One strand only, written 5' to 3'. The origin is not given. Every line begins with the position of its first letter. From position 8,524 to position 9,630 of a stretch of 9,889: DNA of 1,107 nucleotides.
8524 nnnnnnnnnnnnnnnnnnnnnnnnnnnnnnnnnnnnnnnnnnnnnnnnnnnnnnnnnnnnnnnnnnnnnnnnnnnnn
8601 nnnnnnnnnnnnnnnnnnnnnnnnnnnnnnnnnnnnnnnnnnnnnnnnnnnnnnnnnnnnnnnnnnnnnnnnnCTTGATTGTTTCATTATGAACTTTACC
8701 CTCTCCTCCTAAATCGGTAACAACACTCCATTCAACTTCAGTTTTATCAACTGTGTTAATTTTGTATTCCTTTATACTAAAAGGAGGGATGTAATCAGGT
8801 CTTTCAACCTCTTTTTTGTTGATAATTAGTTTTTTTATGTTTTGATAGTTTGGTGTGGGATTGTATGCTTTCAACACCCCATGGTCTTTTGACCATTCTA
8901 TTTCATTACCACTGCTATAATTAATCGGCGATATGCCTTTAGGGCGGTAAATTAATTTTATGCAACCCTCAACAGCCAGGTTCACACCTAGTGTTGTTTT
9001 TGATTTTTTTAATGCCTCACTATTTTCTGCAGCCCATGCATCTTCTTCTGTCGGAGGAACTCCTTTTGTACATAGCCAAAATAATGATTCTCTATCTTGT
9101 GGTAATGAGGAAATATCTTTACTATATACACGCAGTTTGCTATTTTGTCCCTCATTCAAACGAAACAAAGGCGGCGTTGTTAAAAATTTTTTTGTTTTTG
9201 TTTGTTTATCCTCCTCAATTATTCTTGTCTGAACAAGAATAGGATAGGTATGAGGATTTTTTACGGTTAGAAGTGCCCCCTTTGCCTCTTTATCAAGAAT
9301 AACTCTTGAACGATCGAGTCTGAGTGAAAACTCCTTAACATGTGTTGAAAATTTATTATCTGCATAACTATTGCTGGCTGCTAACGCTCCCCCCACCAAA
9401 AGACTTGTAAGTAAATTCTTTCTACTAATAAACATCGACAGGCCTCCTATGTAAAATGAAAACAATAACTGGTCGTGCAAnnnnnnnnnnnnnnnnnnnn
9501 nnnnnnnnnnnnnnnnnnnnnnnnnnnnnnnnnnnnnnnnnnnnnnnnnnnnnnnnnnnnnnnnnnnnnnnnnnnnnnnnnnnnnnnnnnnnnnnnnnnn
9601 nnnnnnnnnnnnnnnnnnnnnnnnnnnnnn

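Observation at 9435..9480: Chaperone start codon likely mis-set by naive ORF calling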

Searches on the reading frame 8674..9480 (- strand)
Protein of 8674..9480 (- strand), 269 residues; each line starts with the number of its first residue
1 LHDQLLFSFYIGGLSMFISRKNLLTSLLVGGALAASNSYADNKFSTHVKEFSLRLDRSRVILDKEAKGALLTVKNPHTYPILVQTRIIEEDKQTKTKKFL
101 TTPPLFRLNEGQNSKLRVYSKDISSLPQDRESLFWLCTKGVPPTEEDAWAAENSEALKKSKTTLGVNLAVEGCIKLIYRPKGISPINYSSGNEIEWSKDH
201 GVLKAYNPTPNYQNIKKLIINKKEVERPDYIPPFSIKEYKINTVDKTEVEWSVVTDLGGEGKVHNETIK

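Call 9: find_homologous_proteins(query=window:8674-9480:-)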
Query window:8674-9480:- (269 aa): 235 proteins with E <= 0.001 among 1617 candidates; the best 120 are listed.
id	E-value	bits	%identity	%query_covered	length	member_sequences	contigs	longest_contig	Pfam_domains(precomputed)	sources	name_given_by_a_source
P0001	1.4e-166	570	98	97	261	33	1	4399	PF00345.27,PF02753.24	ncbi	ncbi:TPA: fimbria/pilus periplasmic chaperone, partial [Escherichia coli]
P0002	9.6e-139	479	79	98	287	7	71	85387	PF00345.27,PF02753.24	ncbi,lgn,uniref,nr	ncbi:fimbria/pilus periplasmic chaperone [Escherichia coli]|uniref:fimbria/pilus periplasmic chapero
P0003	1.3e-138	479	84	94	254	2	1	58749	PF00345.27,PF02753.24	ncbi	ncbi:fimbria/pilus periplasmic chaperone [Escherichia coli]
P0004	1.2e-87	312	57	87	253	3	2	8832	PF00345.27,PF02753.24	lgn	-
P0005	1.4e-84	301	58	83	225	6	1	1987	PF00345.27,PF02753.24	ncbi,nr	ncbi:fimbria/pilus periplasmic chaperone, partial [Escherichia coli]|nr:fimbria/pilus periplasmic ch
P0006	4.3e-84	300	51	94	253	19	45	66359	PF00345.27,PF02753.24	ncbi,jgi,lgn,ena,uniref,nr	ncbi:fimbria/pilus periplasmic chaperone [Escherichia coli]|uniref:fimbria/pilus periplasmic chapero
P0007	1.3e-83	298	58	83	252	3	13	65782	PF00345.27,PF02753.24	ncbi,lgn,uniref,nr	ncbi:molecular chaperone [Salmonella enterica subsp. enterica serovar 4,[5],12:i:-]|uniref:fimbrial 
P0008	4.1e-81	290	51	87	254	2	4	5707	PF00345.27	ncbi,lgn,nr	ncbi:fimbria/pilus periplasmic chaperone [Escherichia coli]|nr:fimbria/pilus periplasmic chaperone [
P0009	8.5e-80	286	50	85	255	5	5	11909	PF00345.27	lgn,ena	-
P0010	1.3e-77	279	54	83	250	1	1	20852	PF00345.27,PF02753.24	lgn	-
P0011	1.6e-77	278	58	74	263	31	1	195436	PF00345.27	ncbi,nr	ncbi:chaperone protein caf1M [Escherichia coli]|nr:chaperone protein caf1M [Escherichia coli]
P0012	2.8e-45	173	51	57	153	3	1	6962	PF00345.27,PF02753.24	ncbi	-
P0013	2.2e-44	170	36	88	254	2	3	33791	PF00345.27,PF02753.24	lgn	-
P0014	1.9e-41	160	38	82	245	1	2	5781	PF00345.27,PF02753.24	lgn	-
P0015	2.7e-28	117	37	75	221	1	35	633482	PF00345.27,PF02753.24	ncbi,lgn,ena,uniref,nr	ncbi:molecular chaperone [Proteus mirabilis]|uniref:fimbrial biogenesis chaperone n=2 Tax=Proteus mi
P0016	2.7e-28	117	37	75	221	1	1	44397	PF00345.27,PF02753.24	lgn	-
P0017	2.7e-28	117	37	75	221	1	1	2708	PF00345.27,PF02753.24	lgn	-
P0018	2.7e-28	117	37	75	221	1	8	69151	PF00345.27,PF02753.24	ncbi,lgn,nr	ncbi:TPA: molecular chaperone [Proteus mirabilis]|nr:molecular chaperone [Proteus mirabilis]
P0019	2.8e-28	117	37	75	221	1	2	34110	PF00345.27,PF02753.24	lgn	-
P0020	3.0e-28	117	37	75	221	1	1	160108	PF00345.27,PF02753.24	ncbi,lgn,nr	ncbi:fimbrial biogenesis chaperone [Proteus mirabilis]|nr:molecular chaperone [Proteus mirabilis]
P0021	3.6e-28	117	36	80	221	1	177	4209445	PF00345.27,PF02753.24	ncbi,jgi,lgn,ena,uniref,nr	ncbi:TPA: molecular chaperone [Proteus mirabilis]|uniref:Molecular chaperone n=1 Tax=Proteus mirabil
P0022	3.8e-28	117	36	80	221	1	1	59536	PF00345.27,PF02753.24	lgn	-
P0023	4.7e-28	116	37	75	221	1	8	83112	PF00345.27,PF02753.24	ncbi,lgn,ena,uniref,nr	ncbi:fimbrial biogenesis chaperone [Proteus mirabilis]|uniref:fimbrial biogenesis chaperone n=1 Tax=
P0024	5.0e-28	116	36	75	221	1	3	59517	PF00345.27,PF02753.24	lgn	-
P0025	5.2e-28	116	37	75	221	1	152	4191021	PF00345.27,PF02753.24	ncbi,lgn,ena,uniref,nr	ncbi:molecular chaperone [Proteus mirabilis]|uniref:fimbrial biogenesis chaperone n=3 Tax=Proteus mi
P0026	5.5e-28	116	37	75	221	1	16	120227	PF00345.27,PF02753.24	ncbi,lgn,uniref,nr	ncbi:TPA: fimbrial biogenesis chaperone [Proteus mirabilis]|uniref:fimbrial biogenesis chaperone n=1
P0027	5.9e-28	116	37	75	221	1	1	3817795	PF00345.27,PF02753.24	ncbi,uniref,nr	ncbi:fimbrial biogenesis chaperone [Proteus mirabilis]|uniref:fimbrial biogenesis chaperone n=1 Tax=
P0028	6.3e-28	116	37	75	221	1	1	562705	PF00345.27,PF02753.24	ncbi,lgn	-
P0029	6.7e-28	116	37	75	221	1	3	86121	PF00345.27,PF02753.24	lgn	-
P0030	6.7e-28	116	36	80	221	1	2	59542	PF00345.27,PF02753.24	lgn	-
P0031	7.3e-28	116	37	75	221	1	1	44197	PF00345.27,PF02753.24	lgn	-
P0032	7.5e-28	116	37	75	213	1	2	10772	PF00345.27,PF02753.24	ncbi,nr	ncbi:TPA: molecular chaperone [Proteus mirabilis]|nr:molecular chaperone [Proteus mirabilis] HEI8498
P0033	7.6e-28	116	37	75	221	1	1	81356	PF00345.27,PF02753.24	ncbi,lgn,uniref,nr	ncbi:fimbrial biogenesis chaperone [Proteus mirabilis]|uniref:fimbrial biogenesis chaperone n=1 Tax=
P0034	7.8e-28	116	37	75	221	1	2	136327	PF00345.27,PF02753.24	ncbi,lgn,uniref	ncbi:molecular chaperone [Proteus mirabilis]|uniref:fimbrial biogenesis chaperone n=1 Tax=Proteus mi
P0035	7.9e-28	116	37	75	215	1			PF00345.27,PF02753.24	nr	nr:molecular chaperone [Proteus mirabilis]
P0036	7.9e-28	116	37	75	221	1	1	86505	PF00345.27,PF02753.24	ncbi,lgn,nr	ncbi:fimbrial biogenesis chaperone [Proteus mirabilis]|nr:molecular chaperone [Proteus mirabilis]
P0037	7.9e-28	116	37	75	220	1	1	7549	PF00345.27,PF02753.24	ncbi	ncbi:fimbrial biogenesis chaperone, partial [Proteus mirabilis]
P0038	8.0e-28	116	37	75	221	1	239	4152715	PF00345.27,PF02753.24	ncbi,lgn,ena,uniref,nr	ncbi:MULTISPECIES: molecular chaperone [Proteus]|uniref:fimbrial biogenesis chaperone n=1 Tax=Proteu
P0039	8.0e-28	116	37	75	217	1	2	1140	PF00345.27,PF02753.24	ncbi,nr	ncbi:molecular chaperone [Proteus mirabilis]|nr:molecular chaperone [Proteus mirabilis] HCU2429484.1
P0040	8.0e-28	116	37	75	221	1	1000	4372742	PF00345.27,PF02753.24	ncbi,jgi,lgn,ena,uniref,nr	ncbi:TPA: molecular chaperone [Proteus mirabilis]|uniref:Fimbrial chaperone protein n=29 Tax=Enterob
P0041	8.1e-28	116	37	75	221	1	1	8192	PF00345.27,PF02753.24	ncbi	ncbi:fimbrial biogenesis chaperone [Proteus mirabilis]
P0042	8.1e-28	116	37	75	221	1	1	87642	PF00345.27,PF02753.24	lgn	-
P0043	8.2e-28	115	37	75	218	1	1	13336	PF00345.27,PF02753.24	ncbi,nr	ncbi:molecular chaperone [Proteus mirabilis]|nr:molecular chaperone [Proteus mirabilis]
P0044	8.2e-28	115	37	75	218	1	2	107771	PF00345.27,PF02753.24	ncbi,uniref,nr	ncbi:molecular chaperone [Proteus mirabilis]|uniref:fimbrial biogenesis chaperone n=1 Tax=Proteus mi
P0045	8.2e-28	115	37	75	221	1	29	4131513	PF00345.27,PF02753.24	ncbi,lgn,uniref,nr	ncbi:TPA: molecular chaperone [Proteus mirabilis]|uniref:fimbrial biogenesis chaperone n=2 Tax=Prote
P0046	8.4e-28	115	37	75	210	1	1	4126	PF00345.27,PF02753.24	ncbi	ncbi:molecular chaperone, partial [Proteus mirabilis]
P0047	8.5e-28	115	37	75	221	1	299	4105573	PF00345.27,PF02753.24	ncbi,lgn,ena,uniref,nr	ncbi:TPA: molecular chaperone [Proteus mirabilis]|uniref:fimbrial biogenesis chaperone n=1 Tax=Prote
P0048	8.5e-28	115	37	75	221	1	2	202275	PF00345.27,PF02753.24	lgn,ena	-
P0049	8.5e-28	115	37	75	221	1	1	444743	PF00345.27,PF02753.24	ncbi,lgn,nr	ncbi:molecular chaperone [Proteus mirabilis]|nr:molecular chaperone [Proteus mirabilis]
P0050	8.5e-28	115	37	75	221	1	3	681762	PF00345.27,PF02753.24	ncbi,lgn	-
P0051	8.6e-28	115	37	75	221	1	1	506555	PF00345.27,PF02753.24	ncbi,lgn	-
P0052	8.7e-28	115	37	75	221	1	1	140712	PF00345.27,PF02753.24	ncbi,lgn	ncbi:TPA: molecular chaperone [Proteus mirabilis]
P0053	8.9e-28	115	37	75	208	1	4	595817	PF00345.27,PF02753.24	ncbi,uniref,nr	ncbi:molecular chaperone [Proteus mirabilis]|uniref:fimbrial biogenesis chaperone n=3 Tax=Proteus mi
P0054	8.9e-28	115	37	75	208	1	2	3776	PF00345.27,PF02753.24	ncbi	ncbi:fimbrial biogenesis chaperone, partial [Proteus mirabilis]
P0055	9.0e-28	115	37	75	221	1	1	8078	PF00345.27,PF02753.24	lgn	-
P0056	9.0e-28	115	37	75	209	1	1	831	PF00345.27,PF02753.24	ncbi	ncbi:molecular chaperone, partial [Proteus mirabilis]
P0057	9.7e-28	115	37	75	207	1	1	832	PF00345.27,PF02753.24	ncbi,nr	ncbi:TPA: molecular chaperone, partial [Proteus mirabilis]|nr:molecular chaperone [Proteus mirabilis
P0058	9.7e-28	115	37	75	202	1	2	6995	PF00345.27,PF02753.24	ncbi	ncbi:molecular chaperone, partial [Proteus mirabilis]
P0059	9.7e-28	115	37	75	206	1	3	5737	PF00345.27,PF02753.24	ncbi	ncbi:fimbria/pilus periplasmic chaperone, partial [Proteus sp. G4408]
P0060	1.0e-27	115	37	75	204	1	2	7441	PF00345.27,PF02753.24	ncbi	ncbi:fimbrial biogenesis chaperone, partial [Proteus sp. G4412]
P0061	1.0e-27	115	37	75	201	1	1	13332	PF00345.27,PF02753.24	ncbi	ncbi:molecular chaperone, partial [Proteus mirabilis]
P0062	1.1e-27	115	37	75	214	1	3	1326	PF00345.27,PF02753.24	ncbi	ncbi:molecular chaperone, partial [Proteus mirabilis]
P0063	1.1e-27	115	37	75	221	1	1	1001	PF00345.27,PF02753.24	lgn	-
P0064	1.1e-27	115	37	75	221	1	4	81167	PF00345.27,PF02753.24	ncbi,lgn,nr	ncbi:TPA: molecular chaperone [Proteus mirabilis]|nr:molecular chaperone [Proteus mirabilis] HCT9195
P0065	1.1e-27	115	37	75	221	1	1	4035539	PF00345.27,PF02753.24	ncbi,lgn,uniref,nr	ncbi:fimbrial biogenesis chaperone [Proteus mirabilis]|uniref:fimbrial biogenesis chaperone n=1 Tax=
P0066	1.1e-27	115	37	75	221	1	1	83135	PF00345.27,PF02753.24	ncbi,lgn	ncbi:TPA: molecular chaperone [Proteus mirabilis]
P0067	1.1e-27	115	37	75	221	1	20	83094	PF00345.27,PF02753.24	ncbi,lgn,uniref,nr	ncbi:TPA: molecular chaperone [Proteus mirabilis]|uniref:fimbrial biogenesis chaperone n=1 Tax=Prote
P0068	1.1e-27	115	37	75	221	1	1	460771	PF00345.27,PF02753.24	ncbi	ncbi:TPA: fimbrial biogenesis chaperone [Proteus mirabilis]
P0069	1.2e-27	115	37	75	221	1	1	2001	PF00345.27,PF02753.24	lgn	-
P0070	1.2e-27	115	37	75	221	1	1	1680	PF00345.27,PF02753.24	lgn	-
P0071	1.3e-27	115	37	75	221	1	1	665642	PF00345.27,PF02753.24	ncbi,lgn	-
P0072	1.5e-27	115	37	75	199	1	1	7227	PF00345.27,PF02753.24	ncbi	ncbi:fimbria/pilus periplasmic chaperone, partial [Proteus sp. G4445]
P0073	1.5e-27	115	37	75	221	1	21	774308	PF00345.27,PF02753.24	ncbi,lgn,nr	ncbi:TPA: molecular chaperone [Proteus mirabilis]|nr:molecular chaperone [Proteus mirabilis] MBI6414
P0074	1.6e-27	115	37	75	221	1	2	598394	PF00345.27,PF02753.24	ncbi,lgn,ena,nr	ncbi:TPA: molecular chaperone [Proteus mirabilis]|nr:molecular chaperone [Proteus mirabilis]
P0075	1.7e-27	114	37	75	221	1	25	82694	PF00345.27,PF02753.24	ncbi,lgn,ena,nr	ncbi:molecular chaperone [Proteus mirabilis]|nr:molecular chaperone [Proteus mirabilis] MBG2919220.1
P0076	1.7e-27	114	37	75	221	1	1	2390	PF00345.27,PF02753.24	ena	-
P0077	1.7e-27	114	37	75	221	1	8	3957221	PF00345.27,PF02753.24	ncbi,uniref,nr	ncbi:molecular chaperone [Proteus mirabilis]|uniref:fimbrial biogenesis chaperone n=1 Tax=Proteus mi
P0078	1.8e-27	114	37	75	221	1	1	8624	PF00345.27,PF02753.24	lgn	-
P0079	1.8e-27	114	37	75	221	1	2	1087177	PF00345.27,PF02753.24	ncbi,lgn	-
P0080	1.8e-27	114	37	75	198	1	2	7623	PF00345.27,PF02753.24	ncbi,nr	ncbi:fimbrial biogenesis chaperone, partial [Proteus mirabilis]|nr:molecular chaperone [Proteus mira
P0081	1.9e-27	114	36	75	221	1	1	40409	PF00345.27,PF02753.24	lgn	-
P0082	1.9e-27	114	37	75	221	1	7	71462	PF00345.27,PF02753.24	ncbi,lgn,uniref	ncbi:TPA: molecular chaperone [Proteus mirabilis]|uniref:molecular chaperone n=1 Tax=Proteus mirabil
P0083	1.9e-27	114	37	75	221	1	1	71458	PF00345.27,PF02753.24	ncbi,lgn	-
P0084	2.0e-27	114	37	75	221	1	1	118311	PF00345.27,PF02753.24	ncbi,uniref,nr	ncbi:molecular chaperone [Proteus mirabilis]|uniref:fimbrial biogenesis chaperone n=1 Tax=Proteus mi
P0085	2.1e-27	114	37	75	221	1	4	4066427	PF00345.27,PF02753.24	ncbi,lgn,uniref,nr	ncbi:fimbrial biogenesis chaperone [Proteus mirabilis]|uniref:fimbrial biogenesis chaperone n=1 Tax=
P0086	2.3e-27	114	37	75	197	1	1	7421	PF00345.27,PF02753.24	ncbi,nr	ncbi:TPA: molecular chaperone, partial [Proteus mirabilis]|nr:molecular chaperone [Proteus mirabilis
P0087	2.3e-27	114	37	75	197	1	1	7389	PF00345.27,PF02753.24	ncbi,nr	ncbi:molecular chaperone, partial [Proteus mirabilis]|nr:molecular chaperone [Proteus mirabilis]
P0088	2.6e-27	114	37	75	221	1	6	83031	PF00345.27,PF02753.24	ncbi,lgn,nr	ncbi:molecular chaperone [Proteus mirabilis]|nr:molecular chaperone [Proteus mirabilis]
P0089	2.7e-27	114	37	75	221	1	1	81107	PF00345.27,PF02753.24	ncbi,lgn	-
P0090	2.8e-27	114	37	75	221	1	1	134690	PF00345.27,PF02753.24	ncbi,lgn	ncbi:TPA: molecular chaperone [Proteus mirabilis]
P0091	3.0e-27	114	37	75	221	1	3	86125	PF00345.27,PF02753.24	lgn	-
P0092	3.0e-27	114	35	77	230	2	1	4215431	PF00345.27,PF02753.24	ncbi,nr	ncbi:molecular chaperone [Serratia sp. UGAL515B_01]|nr:molecular chaperone [Serratia sp. UGAL515B_01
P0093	3.3e-27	114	37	75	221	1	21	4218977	PF00345.27,PF02753.24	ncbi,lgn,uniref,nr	ncbi:fimbrial biogenesis chaperone [Proteus mirabilis]|uniref:fimbrial biogenesis chaperone n=1 Tax=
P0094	3.3e-27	114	37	75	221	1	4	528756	PF00345.27,PF02753.24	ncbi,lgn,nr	ncbi:TPA: molecular chaperone [Proteus mirabilis]|nr:molecular chaperone [Proteus mirabilis]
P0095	3.3e-27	113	37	75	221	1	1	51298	PF00345.27,PF02753.24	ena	-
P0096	4.0e-27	113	37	75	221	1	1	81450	PF00345.27,PF02753.24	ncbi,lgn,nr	ncbi:molecular chaperone [Proteus mirabilis]|nr:molecular chaperone [Proteus mirabilis]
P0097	4.0e-27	113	37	77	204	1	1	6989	PF00345.27,PF02753.24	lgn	-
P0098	4.0e-27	113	37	75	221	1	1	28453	PF00345.27,PF02753.24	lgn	-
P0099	4.0e-27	113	37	75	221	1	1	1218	PF00345.27,PF02753.24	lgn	-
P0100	4.2e-27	113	34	77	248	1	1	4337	PF00345.27,PF02753.24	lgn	-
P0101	4.2e-27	113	37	75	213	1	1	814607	PF00345.27,PF02753.24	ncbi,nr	ncbi:long polar fimbrial chaperone LpfB [Proteus mirabilis]|nr:long polar fimbrial chaperone LpfB [P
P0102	4.3e-27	113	37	75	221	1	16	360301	PF00345.27,PF02753.24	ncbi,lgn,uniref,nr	ncbi:TPA: molecular chaperone [Proteus mirabilis]|uniref:fimbrial biogenesis chaperone n=1 Tax=Prote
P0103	4.5e-27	113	37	75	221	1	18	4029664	PF00345.27,PF02753.24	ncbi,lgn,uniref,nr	ncbi:fimbrial biogenesis chaperone [Proteus mirabilis]|uniref:fimbrial biogenesis chaperone n=1 Tax=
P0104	4.5e-27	113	37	75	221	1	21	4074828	PF00345.27,PF02753.24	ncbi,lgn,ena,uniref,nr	ncbi:fimbrial biogenesis chaperone [Proteus mirabilis]|uniref:fimbrial biogenesis chaperone n=1 Tax=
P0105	5.3e-27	113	37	75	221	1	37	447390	PF00345.27,PF02753.24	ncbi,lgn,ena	ncbi:TPA: fimbrial biogenesis chaperone [Proteus mirabilis]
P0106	5.3e-27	113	36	75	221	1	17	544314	PF00345.27,PF02753.24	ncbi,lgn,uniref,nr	ncbi:fimbrial biogenesis chaperone [Proteus mirabilis]|uniref:fimbrial biogenesis chaperone n=1 Tax=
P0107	5.3e-27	113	37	75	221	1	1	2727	PF00345.27,PF02753.24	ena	-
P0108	5.5e-27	113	37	75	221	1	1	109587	PF00345.27,PF02753.24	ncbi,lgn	-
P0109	5.6e-27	113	36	75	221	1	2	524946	PF00345.27,PF02753.24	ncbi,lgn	ncbi:TPA: molecular chaperone [Proteus mirabilis]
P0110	6.3e-27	113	37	75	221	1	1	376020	PF00345.27,PF02753.24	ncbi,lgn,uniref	ncbi:molecular chaperone [Proteus mirabilis]|uniref:fimbrial biogenesis chaperone n=1 Tax=Proteus mi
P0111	6.5e-27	113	37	75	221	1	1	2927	PF00345.27,PF02753.24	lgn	-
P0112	6.6e-27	113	37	75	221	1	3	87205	PF00345.27,PF02753.24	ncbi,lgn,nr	ncbi:molecular chaperone [Proteus mirabilis]|nr:molecular chaperone [Proteus mirabilis] MED6230901.1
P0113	6.6e-27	113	33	90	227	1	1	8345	PF00345.27,PF02753.24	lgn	-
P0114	7.7e-27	112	32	84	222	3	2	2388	PF00345.27,PF02753.24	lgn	-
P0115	9.1e-27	112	37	75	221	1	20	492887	PF00345.27,PF02753.24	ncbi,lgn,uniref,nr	ncbi:TPA: molecular chaperone [Proteus mirabilis]|uniref:fimbrial biogenesis chaperone n=1 Tax=Prote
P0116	9.5e-27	112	37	75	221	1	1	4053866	PF00345.27,PF02753.24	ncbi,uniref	ncbi:molecular chaperone [Proteus mirabilis]|uniref:fimbrial biogenesis chaperone n=1 Tax=Proteus mi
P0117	1.0e-26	112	37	75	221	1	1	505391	PF00345.27,PF02753.24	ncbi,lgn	-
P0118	1.0e-26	112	37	75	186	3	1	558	PF00345.27,PF02753.24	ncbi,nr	ncbi:TPA: molecular chaperone, partial [Proteus mirabilis]|nr:molecular chaperone [Proteus mirabilis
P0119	1.3e-26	112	37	75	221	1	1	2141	PF00345.27,PF02753.24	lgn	-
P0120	1.6e-26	111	36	75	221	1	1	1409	PF00345.27,PF02753.24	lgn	-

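Call 12: find_encoding_contigs(protein=P0002, flank=6000, max_places=3)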
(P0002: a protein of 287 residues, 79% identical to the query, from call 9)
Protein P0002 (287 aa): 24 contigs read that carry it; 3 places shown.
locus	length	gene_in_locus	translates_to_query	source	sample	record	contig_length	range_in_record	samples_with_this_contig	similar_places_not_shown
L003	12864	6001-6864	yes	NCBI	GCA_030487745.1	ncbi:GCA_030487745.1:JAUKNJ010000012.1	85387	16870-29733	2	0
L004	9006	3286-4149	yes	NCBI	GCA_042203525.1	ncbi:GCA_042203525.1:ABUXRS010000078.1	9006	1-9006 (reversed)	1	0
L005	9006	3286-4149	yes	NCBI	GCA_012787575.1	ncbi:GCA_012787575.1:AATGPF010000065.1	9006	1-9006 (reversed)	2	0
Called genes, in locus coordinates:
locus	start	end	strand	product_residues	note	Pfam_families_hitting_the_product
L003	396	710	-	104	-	PF12833:HTH_18, PF00165:HTH_AraC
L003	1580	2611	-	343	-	PF13384:HTH_23 (weak), PF13518:HTH_28 (faint), PF13551:HTH_29 (weak), PF13565:HTH_32, PF13358:DDE_3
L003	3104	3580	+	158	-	PF21527:Stv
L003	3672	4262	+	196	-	-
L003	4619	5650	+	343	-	PF13384:HTH_23 (weak), PF13518:HTH_28 (faint), PF13551:HTH_29 (weak), PF13565:HTH_32, PF13358:DDE_3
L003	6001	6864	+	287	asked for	PF00345:PapD_N, PF02753:PapD_C (weak)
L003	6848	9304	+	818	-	PF13954:PapC_N, PF00577:Usher, PF13953:PapC_C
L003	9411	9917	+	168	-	-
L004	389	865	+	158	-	PF21527:Stv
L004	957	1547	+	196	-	-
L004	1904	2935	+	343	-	PF13384:HTH_23 (weak), PF13518:HTH_28 (faint), PF13551:HTH_29 (weak), PF13565:HTH_32, PF13358:DDE_3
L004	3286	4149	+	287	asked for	PF00345:PapD_N, PF02753:PapD_C (weak)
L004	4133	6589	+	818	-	PF13954:PapC_N, PF00577:Usher, PF13953:PapC_C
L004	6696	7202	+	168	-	-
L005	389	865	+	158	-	PF21527:Stv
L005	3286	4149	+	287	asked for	PF00345:PapD_N, PF02753:PapD_C (weak)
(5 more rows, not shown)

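Call 13: find_encoding_contigs(protein=P0003, flank=6000, max_places=3)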
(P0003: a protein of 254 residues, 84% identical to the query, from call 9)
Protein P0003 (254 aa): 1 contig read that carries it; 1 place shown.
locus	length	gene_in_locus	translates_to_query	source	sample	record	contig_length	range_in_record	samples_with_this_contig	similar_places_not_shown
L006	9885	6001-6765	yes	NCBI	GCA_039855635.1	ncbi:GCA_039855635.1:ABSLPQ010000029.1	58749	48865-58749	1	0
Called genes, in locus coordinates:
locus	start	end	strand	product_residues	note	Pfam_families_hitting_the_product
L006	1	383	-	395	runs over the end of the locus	PF14319:Zn_Tnp_IS91, PF04986:Y2_Tnp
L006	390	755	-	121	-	-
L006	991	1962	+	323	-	PF06406:StbA_N, PF21523:ParM_N, PF21522:MreB-like_C (weak)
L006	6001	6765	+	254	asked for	PF00345:PapD_N, PF02753:PapD_C (faint)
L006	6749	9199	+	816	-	PF13954:PapC_N, PF00577:Usher, PF13953:PapC_C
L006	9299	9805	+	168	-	PF06443:SEF14_adhesin (weak)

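Call 20: find_encoding_contigs(protein=P0006, flank=6000, max_places=1)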
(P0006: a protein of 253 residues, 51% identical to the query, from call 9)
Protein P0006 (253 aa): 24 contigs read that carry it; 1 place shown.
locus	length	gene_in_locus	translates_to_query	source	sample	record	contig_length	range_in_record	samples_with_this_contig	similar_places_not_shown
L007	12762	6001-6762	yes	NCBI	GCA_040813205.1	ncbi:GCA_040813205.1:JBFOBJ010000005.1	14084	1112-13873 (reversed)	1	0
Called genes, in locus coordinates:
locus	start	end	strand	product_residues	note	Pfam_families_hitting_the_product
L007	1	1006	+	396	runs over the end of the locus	-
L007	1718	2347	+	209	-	PF02463:SMC_N (faint), PF00005:ABC_tran, PF13304:AAA_21 (weak)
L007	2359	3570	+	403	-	-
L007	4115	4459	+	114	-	-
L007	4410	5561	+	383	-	PF14319:Zn_Tnp_IS91, PF04986:Y2_Tnp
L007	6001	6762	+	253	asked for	PF00345:PapD_N, PF02753:PapD_C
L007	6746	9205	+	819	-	PF13954:PapC_N, PF00577:Usher, PF13953:PapC_C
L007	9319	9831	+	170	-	PF06443:SEF14_adhesin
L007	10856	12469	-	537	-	PF13007:LZ_Tnp_IS66, PF13005:zf-IS66, PF03050:DDE_Tnp_IS66, PF13817:DDE_Tnp_IS66_C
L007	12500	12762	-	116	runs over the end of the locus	PF05717:TnpB_IS66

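Call 21: find_encoding_contigs(protein=P0007, flank=6000, max_places=1)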
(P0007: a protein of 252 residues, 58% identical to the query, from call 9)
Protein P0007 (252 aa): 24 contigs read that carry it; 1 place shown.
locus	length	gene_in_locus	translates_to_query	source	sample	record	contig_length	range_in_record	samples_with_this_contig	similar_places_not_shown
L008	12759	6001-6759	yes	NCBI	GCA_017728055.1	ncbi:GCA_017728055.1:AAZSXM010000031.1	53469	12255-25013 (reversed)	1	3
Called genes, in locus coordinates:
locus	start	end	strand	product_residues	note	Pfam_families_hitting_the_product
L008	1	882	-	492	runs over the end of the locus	PF05943:VipB, PF18945:VipB_2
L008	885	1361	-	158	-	PF05591:T6SS_VipA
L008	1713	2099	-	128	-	-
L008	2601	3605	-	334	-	PF01548:DEDD_Tnp_IS110, PF02371:Transposase_20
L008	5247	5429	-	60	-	-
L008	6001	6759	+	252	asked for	PF00345:PapD_N, PF02753:PapD_C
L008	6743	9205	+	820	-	PF13954:PapC_N, PF00577:Usher, PF13953:PapC_C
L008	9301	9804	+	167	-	PF06443:SEF14_adhesin (weak)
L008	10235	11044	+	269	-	PF12833:HTH_18, PF00165:HTH_AraC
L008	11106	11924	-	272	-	PF12833:HTH_18, PF00165:HTH_AraC (weak)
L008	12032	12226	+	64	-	-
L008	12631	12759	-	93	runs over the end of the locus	-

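Call 22: find_encoding_contigs(protein=P0008, flank=6000, max_places=1)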
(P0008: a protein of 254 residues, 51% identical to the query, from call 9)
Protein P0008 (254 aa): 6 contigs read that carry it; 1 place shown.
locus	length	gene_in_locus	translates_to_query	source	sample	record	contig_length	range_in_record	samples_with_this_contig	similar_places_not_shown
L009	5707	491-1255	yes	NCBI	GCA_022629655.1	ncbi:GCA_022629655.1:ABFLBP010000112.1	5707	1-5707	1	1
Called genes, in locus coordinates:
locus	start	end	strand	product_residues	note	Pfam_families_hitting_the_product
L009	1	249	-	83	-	PF04986:Y2_Tnp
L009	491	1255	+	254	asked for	PF00345:PapD_N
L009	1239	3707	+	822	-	PF13954:PapC_N, PF00577:Usher, PF13953:PapC_C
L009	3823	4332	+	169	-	PF06443:SEF14_adhesin (weak)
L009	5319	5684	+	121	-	-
